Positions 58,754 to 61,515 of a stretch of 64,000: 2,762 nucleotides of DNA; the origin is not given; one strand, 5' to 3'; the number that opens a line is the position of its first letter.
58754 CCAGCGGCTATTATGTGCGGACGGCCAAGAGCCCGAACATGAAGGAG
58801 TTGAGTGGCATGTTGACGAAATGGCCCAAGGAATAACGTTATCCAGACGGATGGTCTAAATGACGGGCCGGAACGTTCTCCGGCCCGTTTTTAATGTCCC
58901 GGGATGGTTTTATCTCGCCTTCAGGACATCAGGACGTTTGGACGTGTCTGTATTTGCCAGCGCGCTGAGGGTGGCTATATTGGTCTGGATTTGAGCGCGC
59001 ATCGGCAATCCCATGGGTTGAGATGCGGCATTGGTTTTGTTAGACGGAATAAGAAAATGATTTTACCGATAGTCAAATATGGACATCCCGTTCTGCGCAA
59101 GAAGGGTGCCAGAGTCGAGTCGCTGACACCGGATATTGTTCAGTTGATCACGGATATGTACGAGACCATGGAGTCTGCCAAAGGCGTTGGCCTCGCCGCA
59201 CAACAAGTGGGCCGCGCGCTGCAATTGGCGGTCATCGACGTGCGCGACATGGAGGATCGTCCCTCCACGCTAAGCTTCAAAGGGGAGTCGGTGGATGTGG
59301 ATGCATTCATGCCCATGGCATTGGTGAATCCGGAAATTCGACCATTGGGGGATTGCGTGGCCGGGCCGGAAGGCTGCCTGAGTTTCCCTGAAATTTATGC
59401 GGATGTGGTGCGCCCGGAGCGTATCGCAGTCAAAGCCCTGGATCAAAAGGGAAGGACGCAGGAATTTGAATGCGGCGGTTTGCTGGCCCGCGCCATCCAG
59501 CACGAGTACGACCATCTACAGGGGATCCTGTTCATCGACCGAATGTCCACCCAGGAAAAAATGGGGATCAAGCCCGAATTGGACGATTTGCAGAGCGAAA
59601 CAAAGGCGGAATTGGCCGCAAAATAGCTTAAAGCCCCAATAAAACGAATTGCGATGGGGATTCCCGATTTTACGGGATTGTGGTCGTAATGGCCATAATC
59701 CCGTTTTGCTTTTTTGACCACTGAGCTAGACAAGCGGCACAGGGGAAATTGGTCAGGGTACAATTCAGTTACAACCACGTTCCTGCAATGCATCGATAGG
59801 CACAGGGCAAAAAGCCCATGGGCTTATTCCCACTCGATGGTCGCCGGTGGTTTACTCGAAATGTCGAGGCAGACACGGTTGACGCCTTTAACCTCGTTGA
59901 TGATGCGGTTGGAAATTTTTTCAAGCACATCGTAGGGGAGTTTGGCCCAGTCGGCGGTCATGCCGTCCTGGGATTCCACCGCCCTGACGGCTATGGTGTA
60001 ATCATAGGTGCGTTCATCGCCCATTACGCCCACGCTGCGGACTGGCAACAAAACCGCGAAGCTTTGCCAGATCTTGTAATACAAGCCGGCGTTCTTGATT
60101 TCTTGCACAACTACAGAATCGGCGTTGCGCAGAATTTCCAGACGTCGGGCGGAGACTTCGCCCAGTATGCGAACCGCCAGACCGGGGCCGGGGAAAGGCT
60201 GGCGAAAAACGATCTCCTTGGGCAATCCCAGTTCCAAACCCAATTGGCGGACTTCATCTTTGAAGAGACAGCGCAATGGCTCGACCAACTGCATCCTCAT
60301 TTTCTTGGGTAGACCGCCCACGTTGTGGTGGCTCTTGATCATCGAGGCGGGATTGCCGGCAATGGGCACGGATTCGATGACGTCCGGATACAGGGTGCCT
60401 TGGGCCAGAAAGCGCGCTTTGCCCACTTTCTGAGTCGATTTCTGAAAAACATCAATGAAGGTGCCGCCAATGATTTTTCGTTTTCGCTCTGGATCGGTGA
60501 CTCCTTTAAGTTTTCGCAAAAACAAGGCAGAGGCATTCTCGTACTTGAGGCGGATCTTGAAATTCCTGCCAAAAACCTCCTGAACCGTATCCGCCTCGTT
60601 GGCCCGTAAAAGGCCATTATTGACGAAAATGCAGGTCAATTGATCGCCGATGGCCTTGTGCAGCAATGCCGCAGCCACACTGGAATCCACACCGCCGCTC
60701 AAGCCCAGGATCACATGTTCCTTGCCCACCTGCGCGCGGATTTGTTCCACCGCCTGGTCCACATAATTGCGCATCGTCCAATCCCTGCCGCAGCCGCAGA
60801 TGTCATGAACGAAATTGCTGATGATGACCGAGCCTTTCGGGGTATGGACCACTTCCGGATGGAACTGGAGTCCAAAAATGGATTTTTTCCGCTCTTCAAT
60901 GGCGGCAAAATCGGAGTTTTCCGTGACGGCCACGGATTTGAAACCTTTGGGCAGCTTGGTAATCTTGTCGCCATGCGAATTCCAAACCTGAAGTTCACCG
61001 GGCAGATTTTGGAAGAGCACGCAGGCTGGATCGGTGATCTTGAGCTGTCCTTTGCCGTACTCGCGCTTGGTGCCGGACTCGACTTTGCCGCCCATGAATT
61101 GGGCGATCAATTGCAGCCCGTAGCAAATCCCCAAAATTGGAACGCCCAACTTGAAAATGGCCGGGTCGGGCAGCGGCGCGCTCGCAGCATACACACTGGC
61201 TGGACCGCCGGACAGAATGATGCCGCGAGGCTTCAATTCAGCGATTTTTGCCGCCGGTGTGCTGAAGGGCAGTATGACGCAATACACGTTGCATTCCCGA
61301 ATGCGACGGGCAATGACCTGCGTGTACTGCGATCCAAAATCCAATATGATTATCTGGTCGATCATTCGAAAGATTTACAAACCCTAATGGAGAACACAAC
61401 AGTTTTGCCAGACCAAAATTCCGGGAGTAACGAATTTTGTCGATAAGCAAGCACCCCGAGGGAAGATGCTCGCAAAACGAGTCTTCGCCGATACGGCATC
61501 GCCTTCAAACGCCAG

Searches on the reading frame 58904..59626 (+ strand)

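Call 36: search_protein_families(library=pfam, proteins=[window:58904-59626:+], max_evalue=0.0001)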
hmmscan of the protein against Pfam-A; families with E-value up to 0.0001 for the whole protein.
window:58904-59626:+ (240 aa): 1 family
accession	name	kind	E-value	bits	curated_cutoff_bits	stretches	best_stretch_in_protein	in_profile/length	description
PF01327.26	Pep_deformylase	-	1.7e-49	167.9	22.8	1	54-219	2-155/156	Polypeptide deformylase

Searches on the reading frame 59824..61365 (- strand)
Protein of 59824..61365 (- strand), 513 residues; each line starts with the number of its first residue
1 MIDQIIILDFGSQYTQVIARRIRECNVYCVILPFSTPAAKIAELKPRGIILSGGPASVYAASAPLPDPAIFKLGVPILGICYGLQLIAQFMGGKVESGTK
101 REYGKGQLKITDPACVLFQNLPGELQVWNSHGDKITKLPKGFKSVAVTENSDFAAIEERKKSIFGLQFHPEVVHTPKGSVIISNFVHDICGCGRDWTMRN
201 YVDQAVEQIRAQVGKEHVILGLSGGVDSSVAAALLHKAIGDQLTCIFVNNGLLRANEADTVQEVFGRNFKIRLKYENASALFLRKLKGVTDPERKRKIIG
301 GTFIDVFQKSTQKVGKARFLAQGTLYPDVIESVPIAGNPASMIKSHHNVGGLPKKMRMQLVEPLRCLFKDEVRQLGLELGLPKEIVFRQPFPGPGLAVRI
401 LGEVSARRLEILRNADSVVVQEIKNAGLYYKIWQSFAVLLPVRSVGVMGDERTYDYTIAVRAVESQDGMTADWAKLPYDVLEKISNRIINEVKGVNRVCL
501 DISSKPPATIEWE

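Call 36: search_protein_families(library=pfam, proteins=[window:59824-61365:-], max_evalue=0.0001)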
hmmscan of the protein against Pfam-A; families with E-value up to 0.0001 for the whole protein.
window:59824-61365:- (513 aa): 5 families
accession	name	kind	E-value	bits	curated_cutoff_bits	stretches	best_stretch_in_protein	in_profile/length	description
PF00117.34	GATase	-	8e-50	169.6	22.8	1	7-188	2-189/190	Glutamine amidotransferase class-I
PF00958.27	GMP_synt_C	-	2.2e-47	159.5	27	1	421-512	1-92/92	GMP synthase C terminal domain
PF07722.19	Peptidase_C26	-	1.2e-10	41.9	20.5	1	70-171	101-219/219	Peptidase C26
PF02540.23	NAD_synthase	-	1.5e-10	41.1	21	1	204-242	7-45/242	NAD synthase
PF03054.22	tRNA_Me_trans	-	7.4e-06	26.2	20.6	1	217-250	2-34/202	tRNA methyl transferase HUP domain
